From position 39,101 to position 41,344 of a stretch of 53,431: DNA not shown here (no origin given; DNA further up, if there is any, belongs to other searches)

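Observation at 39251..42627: Three-gene cluster: coiled-coil protein, membrane-anchored PD-(D/E)xK protein and NERD-nuclease/SF1-helicase; candidate undescribed defence module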

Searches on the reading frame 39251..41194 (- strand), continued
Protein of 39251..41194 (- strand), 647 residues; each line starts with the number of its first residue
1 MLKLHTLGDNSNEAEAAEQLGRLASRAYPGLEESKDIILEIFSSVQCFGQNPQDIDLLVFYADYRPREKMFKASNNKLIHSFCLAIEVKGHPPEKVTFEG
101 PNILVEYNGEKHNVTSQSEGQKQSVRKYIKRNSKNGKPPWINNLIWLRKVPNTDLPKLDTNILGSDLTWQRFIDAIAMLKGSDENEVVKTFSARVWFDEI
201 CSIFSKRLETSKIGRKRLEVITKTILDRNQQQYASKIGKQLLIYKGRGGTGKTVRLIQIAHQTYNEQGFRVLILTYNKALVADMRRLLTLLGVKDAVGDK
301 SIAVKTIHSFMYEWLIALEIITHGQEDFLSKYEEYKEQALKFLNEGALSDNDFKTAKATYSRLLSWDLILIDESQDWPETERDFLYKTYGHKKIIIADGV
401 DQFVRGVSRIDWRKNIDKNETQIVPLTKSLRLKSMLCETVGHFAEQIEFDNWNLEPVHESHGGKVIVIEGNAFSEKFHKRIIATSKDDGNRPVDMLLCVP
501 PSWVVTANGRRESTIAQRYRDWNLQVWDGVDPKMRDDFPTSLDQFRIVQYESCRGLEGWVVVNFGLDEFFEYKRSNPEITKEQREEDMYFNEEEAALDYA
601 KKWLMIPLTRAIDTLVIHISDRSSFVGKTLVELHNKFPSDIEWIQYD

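Call 36: search_protein_families(library=padloc, proteins=[L038:406-3300:+, L038:3291-4388:+, L038:4404-9971:+, L038:10001-11944:+, L031:11952-13670:+, L031:13624-15003:+, L031:15006-20765:+, L043:12004-14034:-, L043:14122-15711:-], max_evalue=0.001)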
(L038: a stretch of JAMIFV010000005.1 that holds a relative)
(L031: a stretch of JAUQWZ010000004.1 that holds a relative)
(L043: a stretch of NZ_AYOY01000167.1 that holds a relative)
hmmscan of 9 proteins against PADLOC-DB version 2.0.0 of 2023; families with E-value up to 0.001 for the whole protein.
L038:406-3300:+ (964 aa): 0 families

L038:3291-4388:+ (365 aa): 2 families
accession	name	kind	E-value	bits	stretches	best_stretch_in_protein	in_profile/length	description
PDLC00012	DruD1|DruD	-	5e-127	422.1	1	8-364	5-354/356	Unknown function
PDLC00010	DruD1|DruD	-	1e-123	410.9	1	3-364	1-354/359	Unknown function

L038:4404-9971:+ (1855 aa): 26 families (the best 25 are shown)
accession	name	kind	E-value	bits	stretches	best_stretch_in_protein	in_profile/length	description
PDLC00013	DruE1|DruE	-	0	2029.4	1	2-1845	4-1773/1776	SNF2 family N-terminal domain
PDLC00014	DruE2|DruE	-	2.1e-189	630.3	3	1003-1814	1098-1896/1928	SNF2 family N-terminal domain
PDLC00015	DruE2|DruE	-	2.8e-182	606.8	3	6-595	6-582/1887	SNF2 family N-terminal domain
PDLC00051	DruE4|DruE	-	7.5e-179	595.3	3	5-596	6-558/1829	SNF2 family N-terminal domain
PDLC00037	DruE3|DruE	-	8.3e-178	592.1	3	1118-1771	1055-1715/2055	SNF2 family N-terminal domain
PDLC00036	DruE3|DruE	-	1.8e-108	361.5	4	1118-1724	1048-1644/2023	SNF2 family N-terminal domain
PDLC00035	DruE3|DruE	-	4.2e-108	360.7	3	285-826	207-707/1460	SNF2 family N-terminal domain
PDLC02896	DpdJ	-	1.6e-30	103.7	1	110-402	180-427/1487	DpdJ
PDLC03960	SngC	-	7.9e-22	75.8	2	98-176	28-98/720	-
PDLC02893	DpdJ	-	4.9e-17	59.1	2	113-219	186-284/876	DpdJ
PDLC02503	BrxHI|BrxHII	-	3.7e-16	56.6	2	1122-1170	301-349/698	BrxHI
PDLC02898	DpdJ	-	1.2e-14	52.1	2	113-216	186-281/506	DpdJ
PDLC02570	DrmA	-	1.9e-14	51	1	1121-1196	583-656/851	DrmA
PDLC02569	DrmA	-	6.5e-13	45.4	2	1120-1173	830-883/1095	DrmA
PDLC02501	BrxHI|BrxHII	-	2.7e-10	37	1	105-175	33-96/925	BrxHI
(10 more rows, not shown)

L038:10001-11944:+ (648 aa): 4 families
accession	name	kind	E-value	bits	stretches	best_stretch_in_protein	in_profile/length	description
PDLC01087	C3a187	-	4.7e-06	23.7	1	224-398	197-352/559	NERD+UvrD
PDLC00132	GajB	-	9.4e-05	19.2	1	243-363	17-137/625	UrvD helicase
PDLC03802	RTasHel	-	0.00021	18.3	0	251-332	27-104/675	DRT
PDLC02372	Nhi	-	0.00043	17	0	234-274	192-230/470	-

L031:11952-13670:+ (572 aa): 8 families
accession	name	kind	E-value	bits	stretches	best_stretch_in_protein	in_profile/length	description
PDLC00023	DruF2|DruF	-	1.3e-15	54.6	1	8-189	4-199/1011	Unknown function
PDLC00016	DruF2|DruF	-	1.7e-14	50.8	1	7-190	18-217/1030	Unknown function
PDLC00052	DruF4|DruF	-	2.5e-10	37.1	1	8-189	5-200/692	Unknown function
PDLC00054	DruF4|DruF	-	1.7e-09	34.7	1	12-150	2-140/678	Unknown function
PDLC00020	DruF2|DruF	-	8e-09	32.2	1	9-189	6-201/693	Unknown function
PDLC00053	DruF4|DruF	-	6.1e-06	23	1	13-182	3-187/689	Unknown function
PDLC00055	DruF4|DruF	-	1.1e-05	22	1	81-190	79-193/703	Unknown function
PDLC00021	DruF2|DruF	-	0.00028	17.6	0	13-150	3-139/676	Unknown function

L031:13624-15003:+ (459 aa): 4 families
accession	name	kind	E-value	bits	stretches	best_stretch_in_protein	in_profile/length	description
PDLC00057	DruL4|DruL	-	1.6e-20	71.7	1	158-455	3-305/309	Unknown function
PDLC00056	DruL4|DruL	-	2.9e-09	34.2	1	160-429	4-281/330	Unknown function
PDLC00023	DruF2|DruF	-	8.9e-06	22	1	191-447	745-1005/1011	Unknown function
PDLC00016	DruF2|DruF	-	1.4e-05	21.2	1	169-450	744-1027/1030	Unknown function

L031:15006-20765:+ (1919 aa): 18 families
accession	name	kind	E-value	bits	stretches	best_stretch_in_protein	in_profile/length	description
PDLC00051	DruE4|DruE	-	0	1520.2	1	2-1917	4-1818/1829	SNF2 family N-terminal domain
PDLC00015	DruE2|DruE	-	0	1488.6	1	2-1917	3-1875/1887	SNF2 family N-terminal domain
PDLC00014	DruE2|DruE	-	0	1468.3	1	1-1918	1-1919/1928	SNF2 family N-terminal domain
PDLC00013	DruE1|DruE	-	5.2e-202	672.4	2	10-832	13-765/1776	SNF2 family N-terminal domain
PDLC00037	DruE3|DruE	-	2.3e-102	342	4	1208-1810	1057-1671/2055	SNF2 family N-terminal domain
PDLC00035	DruE3|DruE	-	2.9e-76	255.2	4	1208-1567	1060-1424/1460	SNF2 family N-terminal domain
PDLC00036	DruE3|DruE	-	5.7e-67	223.9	4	1207-1263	1049-1105/2023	SNF2 family N-terminal domain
PDLC03960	SngC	-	2.2e-19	67.7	2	100-401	24-207/720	-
PDLC02896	DpdJ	-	3.7e-15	52.7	2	177-372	214-400/1487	DpdJ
PDLC02503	BrxHI|BrxHII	-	1.8e-11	41.1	2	1212-1253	303-344/698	BrxHI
PDLC02569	DrmA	-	4e-09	32.8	1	1182-1272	813-893/1095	DrmA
PDLC02570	DrmA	-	2.8e-07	27.3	1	1206-1274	580-647/851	DrmA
PDLC02893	DpdJ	-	6e-07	25.8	0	295-371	347-410/876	DpdJ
PDLC02898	DpdJ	-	3.5e-06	24.1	0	116-145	183-212/506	DpdJ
PDLC01196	Cas3d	-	4e-06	23.7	0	100-139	14-52/594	CAS-I-D; effector_G3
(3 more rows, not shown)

L043:12004-14034:- (676 aa): 2 families
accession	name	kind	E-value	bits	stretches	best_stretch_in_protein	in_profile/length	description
PDLC00001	DruA1|DruA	-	0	1085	1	13-674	10-670/675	DUF4338 domain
PDLC00002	DruA1|DruA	-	2e-39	133.9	1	430-649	171-374/407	DUF4338 domain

L043:14122-15711:- (529 aa): 1 family
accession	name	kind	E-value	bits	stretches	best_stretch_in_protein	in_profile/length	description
PDLC02204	MzaB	-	2.2e-14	50.8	1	42-214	15-172/500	-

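Call 37: search_protein_families(library=pfam, proteins=[L038:406-3300:+, L038:3291-4388:+, L038:4404-9971:+, L038:10001-11944:+, L031:11952-13670:+, L031:13624-15003:+, L031:15006-20765:+, L043:12004-14034:-, L043:14122-15711:-], max_evalue=0.001)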
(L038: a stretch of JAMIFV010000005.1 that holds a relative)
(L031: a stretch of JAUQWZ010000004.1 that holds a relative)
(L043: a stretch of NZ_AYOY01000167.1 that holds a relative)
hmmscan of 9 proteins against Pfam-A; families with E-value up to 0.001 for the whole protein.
L038:406-3300:+ (964 aa): 0 families

L038:3291-4388:+ (365 aa): 0 families

L038:4404-9971:+ (1855 aa): 3 families
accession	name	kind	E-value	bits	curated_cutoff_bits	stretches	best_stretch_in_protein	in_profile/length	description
PF00270.35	DEAD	-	4.5e-19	69.2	26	2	97-176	2-71/167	DEAD/DEAH box helicase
PF09369.15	MZB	-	3.3e-13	50.6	24.2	1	1623-1707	2-80/80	MrfA Zn-binding domain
PF00271.37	Helicase_C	-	1.5e-07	32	23.5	1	1118-1164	64-110/110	Helicase conserved C-terminal domain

L038:10001-11944:+ (648 aa): 5 families
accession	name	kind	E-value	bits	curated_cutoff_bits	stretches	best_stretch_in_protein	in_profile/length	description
PF25199.1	nSTAND_NTPase5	-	4.4e-06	27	34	1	237-273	36-72/145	Novel STAND NTPase 5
PF13245.12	AAA_19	-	8.5e-05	23.2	25.1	1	239-398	8-122/134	AAA domain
PF00580.27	UvrD-helicase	-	0.0001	22.5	23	0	251-343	22-117/271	UvrD/REP helicase N-terminal domain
PF09848.15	SLFN-g3_helicase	-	0.00014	21.7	24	1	245-293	4-53/354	Schlafen group 3, DNA/RNA helicase domain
PF04851.21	ResIII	-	0.00087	19.7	22.5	0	235-294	14-76/164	Type III restriction enzyme, res subunit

L031:11952-13670:+ (572 aa): 0 families

L031:13624-15003:+ (459 aa): 0 families

L031:15006-20765:+ (1919 aa): 2 families
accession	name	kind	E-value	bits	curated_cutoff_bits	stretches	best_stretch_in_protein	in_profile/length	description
PF00270.35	DEAD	-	1.9e-15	57.5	26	1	103-205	2-71/167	DEAD/DEAH box helicase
PF00271.37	Helicase_C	-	5.6e-07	30.2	23.5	1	1171-1252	39-110/110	Helicase conserved C-terminal domain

L043:12004-14034:- (676 aa): 1 family
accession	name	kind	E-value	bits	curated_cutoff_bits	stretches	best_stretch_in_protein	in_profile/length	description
PF14236.12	DruA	-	9.9e-33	114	27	2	421-606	121-287/297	Druantia protein DruA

L043:14122-15711:- (529 aa): 2 families
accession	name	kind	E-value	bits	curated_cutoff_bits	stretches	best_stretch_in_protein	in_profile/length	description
PF13589.12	HATPase_c_3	-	3.6e-20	72.8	25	1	54-161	4-108/137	Histidine kinase-, DNA gyrase B-, and HSP90-like ATPase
PF02518.31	HATPase_c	-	2e-07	31.9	26.4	1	55-158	8-109/111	Histidine kinase-, DNA gyrase B-, and HSP90-like ATPase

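Call 69: search_solved_structures(query=A3, max_evalue=1)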
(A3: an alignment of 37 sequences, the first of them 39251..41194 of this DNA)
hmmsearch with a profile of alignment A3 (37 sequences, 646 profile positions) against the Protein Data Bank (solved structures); distinct sequences matched with E-value up to 1: 6.
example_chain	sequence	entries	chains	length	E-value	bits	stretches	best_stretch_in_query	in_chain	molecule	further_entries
6fqx_A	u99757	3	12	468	0.05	15.3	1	353-416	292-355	6-phosphogluconate dehydrogenase, decarboxylating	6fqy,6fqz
2px0_A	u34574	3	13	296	0.14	13.8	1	217-293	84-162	Flagellar biosynthesis protein flhF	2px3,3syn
9uiq_C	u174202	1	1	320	0.29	12.7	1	242-278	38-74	Replication factor C subunit 5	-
6vvo_C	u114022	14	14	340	0.31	12.7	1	242-278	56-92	Replication factor C subunit 5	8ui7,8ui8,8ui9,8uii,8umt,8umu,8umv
7z6h_G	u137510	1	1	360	0.34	12.5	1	242-278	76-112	Replication factor C subunit 5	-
9xzj_F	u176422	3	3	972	0.91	11.1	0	244-288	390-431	F-box DNA helicase 1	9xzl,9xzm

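Call 73: find_related_loci(query=A3, collection=viral_contigs, flank=8000)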
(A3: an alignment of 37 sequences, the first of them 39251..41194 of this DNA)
Query A3 (647 aa) in viral_contigs; peptide patterns used: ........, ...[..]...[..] (x = any residue, [..] = any of these).
14 stretches matched a pattern; 6 encode a relative of the query (tblastn E <= 1e-3); 6 distinct loci.
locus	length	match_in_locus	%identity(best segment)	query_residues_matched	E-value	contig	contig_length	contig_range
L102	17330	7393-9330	38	13-643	3e-144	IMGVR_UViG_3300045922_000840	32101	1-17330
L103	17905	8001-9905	37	2-627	9e-119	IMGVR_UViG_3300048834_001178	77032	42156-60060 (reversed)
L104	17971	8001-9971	36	2-644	5e-117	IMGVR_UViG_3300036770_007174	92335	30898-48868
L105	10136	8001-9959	33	2-644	2e-113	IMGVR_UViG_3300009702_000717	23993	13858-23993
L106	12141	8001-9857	39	12-630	1e-135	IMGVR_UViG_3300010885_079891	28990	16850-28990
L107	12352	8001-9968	39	1-647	3e-144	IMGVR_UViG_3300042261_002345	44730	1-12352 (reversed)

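Call 75: search_dna_similar(query=window:39251-41194:-, collection=plasmids, mode=protein, max_evalue=1e-10, max_rows=15)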
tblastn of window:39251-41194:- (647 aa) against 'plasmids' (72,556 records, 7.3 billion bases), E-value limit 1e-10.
Records with a match: 6; places in all: 6; records where one place covers at least 80% of the query: 2.
Best place of each record, by identity: <60% 6.
By first word of the organism name: Sinorhizobium 3; Alisedimentitalea 1; Shinella 1; Emticicia 1.
By predicted mobility (MOB-suite, as given by PLSDB): conjugative 4; mobilizable 1; non-mobilizable 1.
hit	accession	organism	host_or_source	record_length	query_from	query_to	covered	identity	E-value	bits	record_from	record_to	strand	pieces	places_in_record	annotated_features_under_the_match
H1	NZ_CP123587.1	Alisedimentitalea scapharcae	Anadara broughtonii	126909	6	642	98%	31.4%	1e-85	300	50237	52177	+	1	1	hypothetical protein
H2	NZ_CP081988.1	Shinella oryzae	cell culture,rhizosphere soil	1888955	39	646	94%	32.5%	9e-89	310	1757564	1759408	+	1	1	none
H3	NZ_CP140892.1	Sinorhizobium medicae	Medicago lupulina,whole organism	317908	11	412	62%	31.8%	1e-54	209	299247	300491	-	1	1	AAA family ATPase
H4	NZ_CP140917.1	Sinorhizobium medicae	Medicago lupulina,whole organism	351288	11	412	62%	31.8%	1e-54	209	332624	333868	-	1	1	AAA family ATPase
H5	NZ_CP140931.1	Sinorhizobium medicae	Medicago lupulina,whole organism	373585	11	412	62%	31.8%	1e-54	209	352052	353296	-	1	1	AAA family ATPase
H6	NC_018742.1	Emticicia oligotrophica DSM 17448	warm spring water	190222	369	632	41%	29.4%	6e-22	109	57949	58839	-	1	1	hypothetical protein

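Call 76: get_annotated_region(hit=H1, flank=11000)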
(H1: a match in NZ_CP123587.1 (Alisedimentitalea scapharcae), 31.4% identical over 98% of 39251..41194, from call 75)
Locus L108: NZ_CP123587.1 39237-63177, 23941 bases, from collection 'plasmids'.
description: Alisedimentitalea scapharcae strain KCTC 42119 plasmid unnamed3, complete sequence
organism: Alisedimentitalea scapharcae (NCBI taxid 1524259)
taxonomy: Bacteria; Pseudomonadota; Alphaproteobacteria; Rhodobacterales; Paracoccaceae; Alisedimentitalea; Alisedimentitalea scapharcae
host: -; source: Anadara broughtonii; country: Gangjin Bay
typing (MOB-suite, as given by PLSDB): mobilizable; replicon rep_cluster_392; relaxase MOBP
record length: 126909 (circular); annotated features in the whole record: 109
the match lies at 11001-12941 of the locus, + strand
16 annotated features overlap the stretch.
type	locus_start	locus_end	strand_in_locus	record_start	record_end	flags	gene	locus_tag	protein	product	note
CDS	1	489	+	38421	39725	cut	-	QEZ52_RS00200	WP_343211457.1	type II toxin-antitoxin system HipA family toxin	-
CDS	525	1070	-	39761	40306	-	-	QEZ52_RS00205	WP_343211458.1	hypothetical protein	-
CDS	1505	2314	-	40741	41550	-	-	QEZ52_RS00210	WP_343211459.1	GIY-YIG nuclease family protein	-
CDS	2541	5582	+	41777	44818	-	-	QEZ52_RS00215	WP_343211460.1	hypothetical protein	-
CDS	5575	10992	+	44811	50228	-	-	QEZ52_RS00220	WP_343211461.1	DEAD/DEAH box helicase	-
CDS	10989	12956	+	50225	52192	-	-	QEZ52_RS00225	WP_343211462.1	hypothetical protein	-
CDS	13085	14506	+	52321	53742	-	-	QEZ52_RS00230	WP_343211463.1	DNA cytosine methyltransferase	GO:0006304 - DNA modification [Evidence IEA]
CDS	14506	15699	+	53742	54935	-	-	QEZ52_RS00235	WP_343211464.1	MvaI/BcnI family restriction endonuclease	-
CDS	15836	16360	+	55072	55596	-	-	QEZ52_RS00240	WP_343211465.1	hypothetical protein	-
CDS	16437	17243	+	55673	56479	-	-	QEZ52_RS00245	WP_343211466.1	putative 2OG-Fe(II) oxygenase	-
CDS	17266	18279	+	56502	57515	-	-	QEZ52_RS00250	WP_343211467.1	methyltransferase domain-containing protein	-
CDS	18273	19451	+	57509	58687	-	-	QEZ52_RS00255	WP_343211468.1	aminotransferase class I/II-fold pyridoxal phosphate-dependent enzyme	GO:0009058 - biosynthetic process [Evidence IEA]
CDS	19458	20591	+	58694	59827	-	-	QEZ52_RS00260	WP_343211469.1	FAD-dependent oxidoreductase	-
CDS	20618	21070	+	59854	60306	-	-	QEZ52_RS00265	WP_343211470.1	RidA family protein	-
CDS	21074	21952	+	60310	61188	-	-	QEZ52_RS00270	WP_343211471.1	hypothetical protein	-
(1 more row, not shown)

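Call 85: search_protein_families(library=pfam, alignment_id=A3, max_evalue=0.01)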
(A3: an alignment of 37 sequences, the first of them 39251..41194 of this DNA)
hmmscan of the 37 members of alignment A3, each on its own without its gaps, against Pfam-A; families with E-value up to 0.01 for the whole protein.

A. member 1, window:39251-41194:- (647 aa): 7 families
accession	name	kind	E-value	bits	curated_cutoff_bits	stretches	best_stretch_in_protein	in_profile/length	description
PF25199.1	nSTAND_NTPase5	-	7.6e-06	26.2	34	1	221-290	24-93/145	Novel STAND NTPase 5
PF00580.27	UvrD-helicase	-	1.7e-05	25.1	23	1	227-340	2-116/271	UvrD/REP helicase N-terminal domain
PF13245.12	AAA_19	-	3.7e-05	24.4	25.1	1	236-395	8-121/134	AAA domain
PF13604.12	AAA_30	-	4e-05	23.9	27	1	228-374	4-97/191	AAA domain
PF09848.15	SLFN-g3_helicase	-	0.00018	21.4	24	0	240-290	2-53/354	Schlafen group 3, DNA/RNA helicase domain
PF02562.22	PhoH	-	0.0052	16.7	27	0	228-335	7-92/205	PhoH-like protein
PF04851.21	ResIII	-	0.0078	16.6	22.5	0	242-373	26-133/164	Type III restriction enzyme, res subunit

B. families by the number of members that match (of 37 scanned): 15 families
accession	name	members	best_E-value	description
PF25199.1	nSTAND_NTPase5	36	5.1e-09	Novel STAND NTPase 5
PF09848.15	SLFN-g3_helicase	33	1.3e-07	Schlafen group 3, DNA/RNA helicase domain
PF13245.12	AAA_19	31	1.9e-07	AAA domain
PF00580.27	UvrD-helicase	30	3.4e-06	UvrD/REP helicase N-terminal domain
PF13604.12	AAA_30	20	8.7e-06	AAA domain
PF04851.21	ResIII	10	9.9e-05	Type III restriction enzyme, res subunit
PF02562.22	PhoH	7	5.1e-05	PhoH-like protein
PF13401.12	AAA_22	3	0.00021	AAA domain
PF10236.15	DAP3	3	0.0029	Mitochondrial ribosomal death-associated protein 3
PF03796.21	DnaB_C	2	0.0054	DnaB-like helicase C terminal domain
PF21475.2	PaaA-like_N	1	0.00035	PaaA-like, N-terminal domain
PF05673.19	DUF815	1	0.0031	Protein of unknown function (DUF815)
PF24883.2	NPHP3_N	1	0.0057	Nephrocystin 3, N-terminal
PF00270.35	DEAD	1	0.0076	DEAD/DEAH box helicase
PF13173.12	AAA_14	1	0.0083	AAA domain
